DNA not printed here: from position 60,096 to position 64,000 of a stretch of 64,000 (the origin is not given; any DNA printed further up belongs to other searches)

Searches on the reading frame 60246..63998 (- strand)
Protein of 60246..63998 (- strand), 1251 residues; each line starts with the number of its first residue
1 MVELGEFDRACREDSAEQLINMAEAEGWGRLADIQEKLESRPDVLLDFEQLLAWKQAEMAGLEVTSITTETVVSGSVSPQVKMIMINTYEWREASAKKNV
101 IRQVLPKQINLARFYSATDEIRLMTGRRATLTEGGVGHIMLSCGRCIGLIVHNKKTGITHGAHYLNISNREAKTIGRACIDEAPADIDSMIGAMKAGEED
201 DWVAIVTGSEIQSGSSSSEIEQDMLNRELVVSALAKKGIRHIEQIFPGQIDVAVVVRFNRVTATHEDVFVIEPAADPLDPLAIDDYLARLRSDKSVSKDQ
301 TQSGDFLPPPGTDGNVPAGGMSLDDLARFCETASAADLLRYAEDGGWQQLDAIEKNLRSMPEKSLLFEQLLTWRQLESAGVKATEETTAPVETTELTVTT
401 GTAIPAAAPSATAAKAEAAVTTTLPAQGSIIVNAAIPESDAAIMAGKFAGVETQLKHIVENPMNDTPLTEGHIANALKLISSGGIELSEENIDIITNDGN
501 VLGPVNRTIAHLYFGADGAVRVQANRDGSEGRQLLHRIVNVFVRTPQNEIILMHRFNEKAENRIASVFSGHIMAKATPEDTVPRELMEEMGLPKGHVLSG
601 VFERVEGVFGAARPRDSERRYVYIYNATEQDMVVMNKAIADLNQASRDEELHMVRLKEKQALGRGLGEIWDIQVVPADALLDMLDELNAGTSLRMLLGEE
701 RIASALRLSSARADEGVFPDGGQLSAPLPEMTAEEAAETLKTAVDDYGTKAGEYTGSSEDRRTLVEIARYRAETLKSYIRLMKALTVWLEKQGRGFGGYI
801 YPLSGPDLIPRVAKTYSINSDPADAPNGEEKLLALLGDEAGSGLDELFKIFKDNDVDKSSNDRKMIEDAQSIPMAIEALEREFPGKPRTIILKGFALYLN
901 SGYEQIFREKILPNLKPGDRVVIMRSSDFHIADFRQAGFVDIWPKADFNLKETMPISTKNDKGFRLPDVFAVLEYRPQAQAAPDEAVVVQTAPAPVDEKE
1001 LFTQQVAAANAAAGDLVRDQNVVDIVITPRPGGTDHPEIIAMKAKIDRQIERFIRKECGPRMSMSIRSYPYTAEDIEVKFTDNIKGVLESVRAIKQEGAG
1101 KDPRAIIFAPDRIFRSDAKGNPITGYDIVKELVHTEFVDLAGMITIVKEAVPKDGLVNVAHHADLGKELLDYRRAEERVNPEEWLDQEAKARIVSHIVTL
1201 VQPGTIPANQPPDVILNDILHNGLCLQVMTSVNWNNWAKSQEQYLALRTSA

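Call 37: search_protein_families(library=pfam, proteins=[window:60246-63998:-], max_evalue=0.00001)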
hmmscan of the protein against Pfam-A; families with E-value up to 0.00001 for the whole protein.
window:60246-63998:- (1251 aa): 1 family
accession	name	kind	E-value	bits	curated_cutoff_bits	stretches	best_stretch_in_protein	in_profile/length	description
PF00293.34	NUDIX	-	5.5e-08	33.3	21.1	1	535-633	2-99/134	NUDIX domain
